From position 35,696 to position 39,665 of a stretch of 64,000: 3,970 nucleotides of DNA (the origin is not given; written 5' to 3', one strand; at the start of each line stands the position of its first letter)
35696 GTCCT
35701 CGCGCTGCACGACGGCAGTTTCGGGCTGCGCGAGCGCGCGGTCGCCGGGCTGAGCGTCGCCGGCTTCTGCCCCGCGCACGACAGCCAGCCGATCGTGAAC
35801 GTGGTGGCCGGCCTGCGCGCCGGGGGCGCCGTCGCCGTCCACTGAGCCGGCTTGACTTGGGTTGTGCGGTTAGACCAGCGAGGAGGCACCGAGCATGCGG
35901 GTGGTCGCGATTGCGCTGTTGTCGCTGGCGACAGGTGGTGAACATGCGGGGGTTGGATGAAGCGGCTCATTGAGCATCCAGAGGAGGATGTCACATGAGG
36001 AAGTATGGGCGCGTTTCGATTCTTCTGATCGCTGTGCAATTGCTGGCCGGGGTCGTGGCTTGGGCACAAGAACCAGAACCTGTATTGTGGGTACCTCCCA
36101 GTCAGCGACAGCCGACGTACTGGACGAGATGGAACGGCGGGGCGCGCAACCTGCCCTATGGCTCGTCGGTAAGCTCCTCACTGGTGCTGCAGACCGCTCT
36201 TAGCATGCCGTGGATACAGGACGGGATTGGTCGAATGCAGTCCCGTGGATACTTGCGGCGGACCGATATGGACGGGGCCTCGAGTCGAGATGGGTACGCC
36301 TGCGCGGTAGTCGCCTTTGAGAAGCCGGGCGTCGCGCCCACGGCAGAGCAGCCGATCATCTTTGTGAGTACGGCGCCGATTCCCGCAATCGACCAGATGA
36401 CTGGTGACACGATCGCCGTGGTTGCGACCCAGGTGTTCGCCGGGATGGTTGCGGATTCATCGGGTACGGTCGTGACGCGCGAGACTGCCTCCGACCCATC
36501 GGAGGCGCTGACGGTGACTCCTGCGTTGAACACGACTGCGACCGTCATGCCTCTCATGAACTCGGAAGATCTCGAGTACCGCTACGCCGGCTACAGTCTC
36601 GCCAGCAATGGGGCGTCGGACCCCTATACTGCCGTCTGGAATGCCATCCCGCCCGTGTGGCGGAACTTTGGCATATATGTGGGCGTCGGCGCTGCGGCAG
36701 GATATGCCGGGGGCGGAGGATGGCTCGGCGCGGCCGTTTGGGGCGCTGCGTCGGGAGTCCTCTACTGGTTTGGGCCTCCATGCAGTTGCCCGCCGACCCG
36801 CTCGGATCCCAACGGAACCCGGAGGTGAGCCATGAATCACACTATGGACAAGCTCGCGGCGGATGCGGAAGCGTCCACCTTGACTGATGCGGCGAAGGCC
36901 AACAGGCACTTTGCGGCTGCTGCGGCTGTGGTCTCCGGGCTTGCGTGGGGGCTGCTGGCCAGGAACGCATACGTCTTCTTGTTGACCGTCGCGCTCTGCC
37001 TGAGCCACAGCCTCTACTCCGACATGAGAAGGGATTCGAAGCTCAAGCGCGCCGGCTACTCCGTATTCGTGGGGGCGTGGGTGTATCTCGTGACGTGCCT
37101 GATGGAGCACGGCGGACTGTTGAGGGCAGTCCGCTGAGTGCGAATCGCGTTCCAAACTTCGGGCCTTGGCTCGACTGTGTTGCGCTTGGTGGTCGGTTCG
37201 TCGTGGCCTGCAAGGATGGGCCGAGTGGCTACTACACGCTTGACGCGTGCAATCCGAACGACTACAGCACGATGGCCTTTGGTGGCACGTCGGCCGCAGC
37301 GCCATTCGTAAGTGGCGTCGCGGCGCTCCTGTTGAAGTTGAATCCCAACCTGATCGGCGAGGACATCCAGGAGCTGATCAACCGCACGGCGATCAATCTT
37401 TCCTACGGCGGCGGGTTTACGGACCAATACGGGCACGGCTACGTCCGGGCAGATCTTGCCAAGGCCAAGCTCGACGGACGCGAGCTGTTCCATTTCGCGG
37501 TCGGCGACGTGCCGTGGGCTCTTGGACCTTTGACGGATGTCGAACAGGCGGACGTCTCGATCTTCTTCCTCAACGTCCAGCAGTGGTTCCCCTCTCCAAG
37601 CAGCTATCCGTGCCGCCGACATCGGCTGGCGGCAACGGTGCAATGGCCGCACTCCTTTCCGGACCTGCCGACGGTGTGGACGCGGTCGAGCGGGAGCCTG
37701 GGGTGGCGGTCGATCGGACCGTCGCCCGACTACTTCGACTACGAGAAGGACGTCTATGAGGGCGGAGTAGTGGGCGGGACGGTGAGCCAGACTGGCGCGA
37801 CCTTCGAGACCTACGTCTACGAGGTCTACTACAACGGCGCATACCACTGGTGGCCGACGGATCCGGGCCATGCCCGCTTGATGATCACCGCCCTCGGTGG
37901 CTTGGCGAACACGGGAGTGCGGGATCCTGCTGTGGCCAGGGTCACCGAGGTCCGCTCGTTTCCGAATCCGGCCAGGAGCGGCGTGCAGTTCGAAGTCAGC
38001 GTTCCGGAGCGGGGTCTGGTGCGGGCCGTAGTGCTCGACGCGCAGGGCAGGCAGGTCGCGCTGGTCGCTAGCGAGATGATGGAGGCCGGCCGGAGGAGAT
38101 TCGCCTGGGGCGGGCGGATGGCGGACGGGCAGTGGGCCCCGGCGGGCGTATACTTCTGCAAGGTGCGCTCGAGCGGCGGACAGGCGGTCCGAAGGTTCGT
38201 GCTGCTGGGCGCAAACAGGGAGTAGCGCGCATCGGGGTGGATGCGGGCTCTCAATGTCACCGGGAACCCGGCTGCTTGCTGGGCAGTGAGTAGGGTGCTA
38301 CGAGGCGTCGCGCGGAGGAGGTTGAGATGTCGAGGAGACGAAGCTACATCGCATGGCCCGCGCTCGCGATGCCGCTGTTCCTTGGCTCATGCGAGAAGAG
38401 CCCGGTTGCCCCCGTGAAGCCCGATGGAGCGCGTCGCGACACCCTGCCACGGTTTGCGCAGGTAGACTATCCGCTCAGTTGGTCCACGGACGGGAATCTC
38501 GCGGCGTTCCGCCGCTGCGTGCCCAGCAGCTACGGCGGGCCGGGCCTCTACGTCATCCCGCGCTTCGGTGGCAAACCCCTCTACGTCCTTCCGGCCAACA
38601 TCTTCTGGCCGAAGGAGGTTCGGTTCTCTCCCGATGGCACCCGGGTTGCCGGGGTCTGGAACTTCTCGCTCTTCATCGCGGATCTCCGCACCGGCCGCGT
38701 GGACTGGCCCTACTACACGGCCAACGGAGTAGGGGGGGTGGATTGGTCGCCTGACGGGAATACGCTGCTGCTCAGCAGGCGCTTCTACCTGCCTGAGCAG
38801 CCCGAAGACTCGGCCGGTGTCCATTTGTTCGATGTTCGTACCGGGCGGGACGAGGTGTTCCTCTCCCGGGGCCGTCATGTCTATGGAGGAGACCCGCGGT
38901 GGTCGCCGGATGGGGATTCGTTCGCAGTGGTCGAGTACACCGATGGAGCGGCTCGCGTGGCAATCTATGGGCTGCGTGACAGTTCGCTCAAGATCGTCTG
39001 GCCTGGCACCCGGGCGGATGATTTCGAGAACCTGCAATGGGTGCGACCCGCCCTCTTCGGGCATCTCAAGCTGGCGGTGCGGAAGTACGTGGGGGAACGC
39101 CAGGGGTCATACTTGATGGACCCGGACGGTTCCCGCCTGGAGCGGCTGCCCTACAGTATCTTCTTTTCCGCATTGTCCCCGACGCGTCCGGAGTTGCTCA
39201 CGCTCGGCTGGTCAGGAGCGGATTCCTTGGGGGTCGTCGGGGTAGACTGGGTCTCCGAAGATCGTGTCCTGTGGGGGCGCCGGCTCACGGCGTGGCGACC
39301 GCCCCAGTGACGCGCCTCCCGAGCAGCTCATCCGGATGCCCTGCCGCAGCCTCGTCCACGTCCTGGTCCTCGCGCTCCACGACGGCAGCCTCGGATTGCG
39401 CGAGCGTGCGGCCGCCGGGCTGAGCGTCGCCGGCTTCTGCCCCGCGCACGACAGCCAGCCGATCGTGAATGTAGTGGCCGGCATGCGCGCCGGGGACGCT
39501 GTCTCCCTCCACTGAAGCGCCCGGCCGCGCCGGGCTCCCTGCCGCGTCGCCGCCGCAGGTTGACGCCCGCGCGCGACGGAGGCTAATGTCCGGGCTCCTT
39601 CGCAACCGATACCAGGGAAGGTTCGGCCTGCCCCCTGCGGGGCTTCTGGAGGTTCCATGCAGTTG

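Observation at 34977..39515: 3.5-kb cassette bracketed by a full and an internally deleted copy of the same gene pair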

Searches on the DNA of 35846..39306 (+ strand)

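Call 68: search_dna_similar(query=window:35846-39306:+, collection=plasmids, mode=distant, max_rows=8)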
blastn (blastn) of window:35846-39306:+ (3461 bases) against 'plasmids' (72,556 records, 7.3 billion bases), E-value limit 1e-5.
No match.

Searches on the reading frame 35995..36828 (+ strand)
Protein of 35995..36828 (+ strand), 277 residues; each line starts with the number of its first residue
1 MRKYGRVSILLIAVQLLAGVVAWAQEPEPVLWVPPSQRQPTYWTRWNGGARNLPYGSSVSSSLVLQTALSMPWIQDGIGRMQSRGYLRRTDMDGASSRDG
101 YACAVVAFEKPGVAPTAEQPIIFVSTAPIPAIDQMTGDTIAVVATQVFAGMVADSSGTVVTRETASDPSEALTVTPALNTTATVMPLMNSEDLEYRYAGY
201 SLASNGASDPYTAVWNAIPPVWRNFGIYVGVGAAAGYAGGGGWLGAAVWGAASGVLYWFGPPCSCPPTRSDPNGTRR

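Call 8: search_protein_families(library=pfam, proteins=[window:35995-36828:+], max_evalue=0.1)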
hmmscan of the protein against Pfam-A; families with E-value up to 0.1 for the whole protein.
window:35995-36828:+ (277 aa): 0 families

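Call 29: search_protein_representatives(protein=window:35995-36828:+)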
Query: 277 residues. Proteins with E-value up to 0.001 (for the whole library): 69; up to 1e-10: 25; up to 1e-30: 2. The best 69 are listed.
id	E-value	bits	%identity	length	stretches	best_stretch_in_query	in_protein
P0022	3.1e-182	620.5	100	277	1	1-277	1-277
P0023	1.1e-54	202.0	49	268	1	51-262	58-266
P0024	6.4e-25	104.3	34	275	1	22-246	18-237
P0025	3.6e-22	95.3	37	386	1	40-265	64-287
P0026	3.6e-20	88.7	37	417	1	42-268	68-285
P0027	4.6e-20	88.4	37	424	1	43-267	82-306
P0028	6.7e-18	81.3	37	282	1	46-246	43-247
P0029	1.8e-16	76.6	37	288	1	44-240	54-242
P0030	2.3e-16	76.3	40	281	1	43-259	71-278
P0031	2.7e-16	76.0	38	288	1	33-180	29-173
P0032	5.8e-16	74.9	38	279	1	45-203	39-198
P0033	1.8e-15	73.3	36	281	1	40-175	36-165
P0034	1.8e-15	73.3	38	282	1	40-177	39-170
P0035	6.2e-15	71.6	43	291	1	25-128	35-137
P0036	2.1e-14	69.8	35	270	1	44-255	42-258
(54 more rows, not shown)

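Call 45: find_related_loci(query=A4, collection=genome_contigs, flank=6000)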
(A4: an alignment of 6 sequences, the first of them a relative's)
Query A4 (277 aa) in genome_contigs; peptide patterns used: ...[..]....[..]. (x = any residue, [..] = any of these).
23 stretches matched a pattern; 3 encode a relative of the query (tblastn E <= 1e-3); 3 distinct loci.
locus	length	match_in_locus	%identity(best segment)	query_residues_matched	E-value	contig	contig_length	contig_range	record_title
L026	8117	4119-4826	32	1-238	4e-20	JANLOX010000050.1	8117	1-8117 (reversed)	MAG: Candidatus Eisenbacteria bacterium isolate OTE_38_metabat_510 OTE_38_k141_3034029, whole genome shotgun sequence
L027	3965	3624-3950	35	1-112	1e-13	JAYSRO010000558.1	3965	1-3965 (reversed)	MAG: Candidatus Eisenbacteria bacterium isolate GFS_11975 GFS_11975_557, whole genome shotgun sequence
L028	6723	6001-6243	28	46-126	3e-8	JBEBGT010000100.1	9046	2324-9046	MAG: Candidatus Eisenbacteria bacterium isolate ATF_3 NODE_4382_length_9046_cov_3.865318, whole genome shotgun sequence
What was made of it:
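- Tried and rejected: A 6-sequence subset gave three Eisenbacteria loci (call 45).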

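Call 58: predict_structure(alignment_id=A2)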
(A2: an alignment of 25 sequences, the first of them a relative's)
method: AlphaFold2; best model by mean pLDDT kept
length: 277 residues; sequences in the alignment: 25
mean_pLDDT: 67.9   pTM: 0.60
mean pLDDT of the five models: 67.9, 67.5, 66.6, 65.2, 65.0
residues with pLDDT >= 90: 66; 70-90: 77; 50-70: 42; < 50: 92
segments of 3 or more residues with pLDDT < 50: 23-35, 189-224, 235-237, 239-245, 252-271, 274-277
pLDDT, mean of each block of 10 residues (from residue 1): 77 78 45 47 74 90 95 93 96 91 94 93 86 78 84 81 85 58 52 40 38 40 48 49 49 44 41 48
secondary structure, 60 per line:
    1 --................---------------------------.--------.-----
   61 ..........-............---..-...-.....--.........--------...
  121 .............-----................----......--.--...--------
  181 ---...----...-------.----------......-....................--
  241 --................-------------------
elements in order: H3-18 H61-70 H72-83 E94-98 E101-109 E118-133 E139-154 E159-164 E170-172 E184-186 H212-217 H219-238 H243-258

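Call 62: fold_search(model_id=the predicted structure, library=pdb)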
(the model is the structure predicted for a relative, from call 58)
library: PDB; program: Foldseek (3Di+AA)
matches with E <= 10: 320; with E <= 0.001: 0
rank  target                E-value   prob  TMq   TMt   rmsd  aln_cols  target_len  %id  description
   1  4oif_A                1.5e-01  0.08  0.08  0.04  14.7        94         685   10  3D structure of Gan42B, a GH42 beta-galactosidase from G. (released 2015-02-04)
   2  5had                  1.6e-01  0.11  0.11  0.21  17.1       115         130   11  Crystal structure of intermembrane space region of chloroplast protein ARC6 (released 2017-01-18)
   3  5d9r                  1.9e-01  0.10  0.11  0.20  16.3       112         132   12  Crystal structure of a conserved domain in the intermembrane space region of the plastid division protein ARC6 (released 2015-11-11)
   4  4oif_B                4.6e-01  0.06  0.07  0.04  13.3        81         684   10  3D structure of Gan42B, a GH42 beta-galactosidase from G. (released 2015-02-04)
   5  3ub1_D                6.5e-01  0.10  0.17  0.18  13.0       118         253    7  Ntf2 like protein involved in plasmid conjugation (released 2012-02-08)
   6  7r8i_A                7.2e-01  0.07  0.12  0.06  10.2       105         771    7  Crystal structure of Pseudooceanicola lipolyticus Argonaute bound to 5' OH guide DNA in the presence of Mg2+ (released 2022-11-09)
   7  7q9p_B                9.1e-01  0.03  0.10  0.04  13.9       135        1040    5  Beta-06 fab in complex with SARS-CoV-2 beta-Spike glycoprotein (released 2021-12-15)
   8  7r8h_A                1.0e+00  0.06  0.11  0.06  10.2       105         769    7  Crystal structure of Pseudooceanicola lipolyticus Argonaute bound to 5' p guide DNA (released 2022-07-06)
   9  3ub1_A                1.0e+00  0.03  0.12  0.13  11.9        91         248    5  Ntf2 like protein involved in plasmid conjugation (released 2012-02-08)
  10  7r8g_A                1.1e+00  0.06  0.11  0.06  10.2       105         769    7  Crystal structure of Pseudooceanicola lipolyticus Argonaute bound to 5' OH guide DNA (released 2022-07-06)
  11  7r8j_A                1.1e+00  0.06  0.12  0.06  10.3       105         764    7  Crystal structure of Pseudooceanicola lipolyticus Argonaute bound to 5' p guide DNA in the presence of Mg2+ (released 2022-07-06)
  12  1gyw_B                1.1e+00  0.05  0.10  0.20  17.0       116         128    9  Gamma-adaptin appendage domain from clathrin adaptor AP1 A753D mutant (released 2002-08-22)
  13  5i4a_A                1.1e+00  0.02  0.09  0.05  17.1       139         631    8  X-ray crystal structure of Marinitoga piezophila Argonaute in complex with 5' OH guide RNA (released 2016-03-30)
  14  2w3x_F                1.2e+00  0.03  0.10  0.15  11.7       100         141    8  Crystal structure of a bifunctional hotdog fold thioesterase in enediyne biosynthesis, CalE7 (released 2009-04-07)
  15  1yqf_C                1.3e+00  0.10  0.20  0.27  10.6       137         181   10  Hypothetical protein from leishmania major unknown function sequence homologue to human p32 protein (released 2005-02-22)
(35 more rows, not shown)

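Call 69: search_dna_similar(query=window:35995-36828:+, collection=phages, mode=protein, max_rows=8)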
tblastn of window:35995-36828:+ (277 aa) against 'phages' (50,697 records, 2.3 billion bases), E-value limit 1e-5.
No match.
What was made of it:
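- Tried and rejected: Plasmid (DNA) and phage (protein) searches for the cassette and B277: no match (calls 68, 69).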

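Call 70: search_protein_families(library=ncbifam, proteins=[window:35995-36828:+], max_evalue=0.01)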
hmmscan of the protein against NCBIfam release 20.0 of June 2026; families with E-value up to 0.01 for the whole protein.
window:35995-36828:+ (277 aa): 0 families

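Call 71: search_protein_families(library=padloc, proteins=[window:35995-36828:+], max_evalue=0.01)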
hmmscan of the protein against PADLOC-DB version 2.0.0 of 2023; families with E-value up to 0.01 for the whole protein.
window:35995-36828:+ (277 aa): 0 families

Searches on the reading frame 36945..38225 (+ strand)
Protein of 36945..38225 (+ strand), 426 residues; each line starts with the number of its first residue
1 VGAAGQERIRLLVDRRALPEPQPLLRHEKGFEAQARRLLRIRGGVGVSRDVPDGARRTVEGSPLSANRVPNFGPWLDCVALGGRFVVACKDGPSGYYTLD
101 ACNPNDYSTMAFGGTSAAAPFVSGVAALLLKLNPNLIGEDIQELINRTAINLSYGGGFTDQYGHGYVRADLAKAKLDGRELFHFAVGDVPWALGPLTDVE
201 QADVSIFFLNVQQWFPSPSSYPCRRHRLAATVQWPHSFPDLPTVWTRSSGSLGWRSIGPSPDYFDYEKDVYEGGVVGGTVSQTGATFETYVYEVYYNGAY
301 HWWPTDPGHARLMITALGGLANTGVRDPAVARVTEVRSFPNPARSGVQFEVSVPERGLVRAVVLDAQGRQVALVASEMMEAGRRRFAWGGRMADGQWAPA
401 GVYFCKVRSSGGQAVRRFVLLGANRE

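Call 8: search_protein_families(library=pfam, proteins=[window:36945-38225:+], max_evalue=0.1)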
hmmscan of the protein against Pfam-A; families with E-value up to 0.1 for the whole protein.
window:36945-38225:+ (426 aa): 3 families
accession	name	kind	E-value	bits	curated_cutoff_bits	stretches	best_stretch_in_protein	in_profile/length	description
PF00082.27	Peptidase_S8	-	2.5e-11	43.9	21.8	1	77-165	204-288/288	Subtilase family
PF13860.13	FlgD_ig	-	4.3e-06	27.1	27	1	359-411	25-77/79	FlgD Ig-like domain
PF18962.6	Por_Secre_tail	-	0.012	16.4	27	1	339-419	2-74/75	Secretion system C-terminal sorting domain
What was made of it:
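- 37146..38225 (+): 5'-truncated S8 serine peptidase gene: keeps the Ser motif, FlgD-Ig and T9SS C-terminal sorting domain; lacks the Asp/His part. Pfam S8 profile positions 204-288 of 288 only (call 8).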

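Call 31: find_homologous_proteins(query=window:37140-38225:+, max_evalue=1e-10)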
Query window:37140-38225:+ (361 aa): 4 proteins with E <= 1e-10 among 8000 candidates.
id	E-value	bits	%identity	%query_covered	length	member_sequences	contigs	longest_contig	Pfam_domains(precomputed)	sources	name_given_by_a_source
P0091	6.1e-233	791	100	94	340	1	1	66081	PF13860.13,PF00082.28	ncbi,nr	ncbi:MAG: S8 family serine peptidase [Candidatus Eisenbacteria bacterium]|nr:S8 family serine peptid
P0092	4.0e-58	215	37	98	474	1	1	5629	PF00082.28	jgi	-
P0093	1.0e-57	214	39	97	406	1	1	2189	PF00082.28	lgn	-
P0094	3.4e-56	209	40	90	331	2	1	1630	PF13860.13,PF00082.28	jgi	jgi:subtilisin family serine protease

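Call 32: find_encoding_contigs(protein=P0092, flank=10000, max_places=4)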
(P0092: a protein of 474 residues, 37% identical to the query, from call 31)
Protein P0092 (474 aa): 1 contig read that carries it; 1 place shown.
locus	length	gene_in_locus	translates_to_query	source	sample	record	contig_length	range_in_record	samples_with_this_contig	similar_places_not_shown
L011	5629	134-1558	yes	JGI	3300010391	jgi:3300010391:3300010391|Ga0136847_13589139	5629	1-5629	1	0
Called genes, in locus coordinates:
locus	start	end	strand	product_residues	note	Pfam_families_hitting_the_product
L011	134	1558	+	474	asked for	PF00082:Peptidase_S8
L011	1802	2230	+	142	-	-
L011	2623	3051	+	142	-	PF03473:MOSC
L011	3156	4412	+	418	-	PF00512:HisKA, PF02518:HATPase_c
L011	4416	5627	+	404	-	?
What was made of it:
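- Tried and rejected: Context of P0092: uninformative (call 32).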

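Call 70: search_protein_families(library=ncbifam, proteins=[window:37140-38225:+], max_evalue=0.01)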
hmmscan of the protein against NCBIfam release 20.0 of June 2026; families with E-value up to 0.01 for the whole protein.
window:37140-38225:+ (361 aa): 7 families
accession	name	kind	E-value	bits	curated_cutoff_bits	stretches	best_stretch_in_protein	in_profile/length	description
NF033595.1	denti_PrtP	equivalog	1.1e-11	44.2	300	1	6-103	407-497/606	dentilisin complex serine proteinase subunit PrtP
TIGR03921.1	T7SS_mycosin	equivalog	1.6e-11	43.9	278.75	1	8-107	195-284/353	type VII secretion-associated serine protease mycosin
TIGR04183.1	Por_Secre_tail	domain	2.7e-06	27.3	23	1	274-354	2-70/72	T9SS type A sorting domain-containing protein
NF005176.1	PRK06655.1-1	equivalog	6.3e-06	26.2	230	1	292-351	97-157/197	flagellar hook assembly protein FlgD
NF009277.0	PRK12634.1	equivalog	0.0009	19.4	333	1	285-339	115-169/221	flagellar basal body rod modification protein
NF033707.1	T9SS_sortase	equivalog_domain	0.00099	16.8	420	1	264-343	992-1076/1095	type IX secretion system sortase PorU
NF009453.0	PRK12813.1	equivalog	0.0034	17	264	1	296-347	128-176/223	flagellar basal body rod modification protein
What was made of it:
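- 37146..38225 (+): TIGR04183 above its cut-off (call 70).
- On T9SS-secreted S8 serine peptidase, for 37146-38225: The C-terminal sorting domain is present (TIGR04183, 27.3 bits against 23, call 70) and so is the Ser motif.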

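Call 71: search_protein_families(library=padloc, proteins=[window:37140-38225:+], max_evalue=0.01)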
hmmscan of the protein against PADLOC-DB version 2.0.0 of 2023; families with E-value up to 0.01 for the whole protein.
window:37140-38225:+ (361 aa): 1 family
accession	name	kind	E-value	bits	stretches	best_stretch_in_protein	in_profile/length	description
PDLC03014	subtilase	-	3.4e-07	28.1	1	12-78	323-369/391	-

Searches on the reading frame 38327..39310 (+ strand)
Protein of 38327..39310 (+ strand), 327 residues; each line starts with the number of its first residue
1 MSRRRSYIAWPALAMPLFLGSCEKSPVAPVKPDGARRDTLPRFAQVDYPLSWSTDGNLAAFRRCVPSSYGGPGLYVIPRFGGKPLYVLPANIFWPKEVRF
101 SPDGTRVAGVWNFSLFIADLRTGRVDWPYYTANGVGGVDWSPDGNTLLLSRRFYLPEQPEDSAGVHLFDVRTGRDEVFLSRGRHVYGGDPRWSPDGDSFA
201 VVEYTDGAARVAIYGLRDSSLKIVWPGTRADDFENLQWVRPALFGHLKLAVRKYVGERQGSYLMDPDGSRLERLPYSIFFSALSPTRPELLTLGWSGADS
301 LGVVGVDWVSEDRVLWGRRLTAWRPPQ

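Call 8: search_protein_families(library=pfam, proteins=[window:38327-39310:+], max_evalue=0.1)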
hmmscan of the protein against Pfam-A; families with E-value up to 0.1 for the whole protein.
window:38327-39310:+ (327 aa): 4 families
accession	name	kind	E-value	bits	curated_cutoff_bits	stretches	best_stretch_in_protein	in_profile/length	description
PF07676.18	PD40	-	8.2e-08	32.5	20.9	0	188-201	12-25/38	WD40-like Beta Propeller Repeat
PF00400.38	WD40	-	0.002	19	27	0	133-148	12-27/39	WD domain, G-beta repeat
PF25174.1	Beta-prop_THOC3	-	0.004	16.6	305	0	98-150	94-147/272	THOC3 beta-propeller domain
PF00930.27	DPPIV_N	-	0.063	12.4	22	0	98-124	48-74/354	Dipeptidyl peptidase IV (DPP IV) N-terminal region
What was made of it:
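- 38327..39310 (+): TolB-like (PD40 beta-propeller) putative lipoprotein. Its stop codon lies inside the duplicated R1 sequence. Pfam PD40, E 8e-8 (call 8).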

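Call 11: find_encoding_contigs(protein=window:38327-39310:+, flank=10000, max_places=10)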
Protein window:38327-39310:+ (327 aa): 1 contig read that carries it; 1 place shown.
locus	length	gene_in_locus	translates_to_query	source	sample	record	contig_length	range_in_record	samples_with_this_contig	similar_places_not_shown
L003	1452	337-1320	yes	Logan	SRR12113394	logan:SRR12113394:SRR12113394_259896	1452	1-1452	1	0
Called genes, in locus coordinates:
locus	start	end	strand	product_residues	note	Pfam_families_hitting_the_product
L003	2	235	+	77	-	?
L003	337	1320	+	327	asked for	PF07676:PD40 (faint)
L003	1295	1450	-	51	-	?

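Call 70: search_protein_families(library=ncbifam, proteins=[window:38327-39310:+], max_evalue=0.01)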
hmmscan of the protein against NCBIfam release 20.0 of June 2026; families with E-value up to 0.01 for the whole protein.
window:38327-39310:+ (327 aa): 1 family
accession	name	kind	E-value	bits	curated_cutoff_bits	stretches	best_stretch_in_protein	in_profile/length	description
TIGR02800.1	propeller_TolB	equivalog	3.4e-06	26.3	343.15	0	161-218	213-268/418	Tol-Pal system beta propeller repeat protein TolB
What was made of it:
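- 38327..39310 (+): TIGR02800 is weak (call 70).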

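Call 71: search_protein_families(library=padloc, proteins=[window:38327-39310:+], max_evalue=0.01)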
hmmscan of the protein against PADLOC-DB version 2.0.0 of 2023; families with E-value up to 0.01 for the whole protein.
window:38327-39310:+ (327 aa): 0 families

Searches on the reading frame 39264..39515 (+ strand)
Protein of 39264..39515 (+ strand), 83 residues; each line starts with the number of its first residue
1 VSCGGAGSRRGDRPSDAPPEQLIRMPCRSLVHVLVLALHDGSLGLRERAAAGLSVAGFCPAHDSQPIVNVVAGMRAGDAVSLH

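Call 8: search_protein_families(library=pfam, proteins=[window:39264-39515:+], max_evalue=0.1)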
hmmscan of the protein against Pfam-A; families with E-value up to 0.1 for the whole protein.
window:39264-39515:+ (83 aa): 0 families

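Call 10: find_encoding_contigs(protein=window:39264-39515:+, flank=10000, max_places=10)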
Protein window:39264-39515:+ (83 aa): no gene with exactly this product is on record in the collection.
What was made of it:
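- No gene was called here in the source collection (call 10).
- Tried and rejected: Exact-protein look-up of the 83-aa remnant ORF: not on record (call 10).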
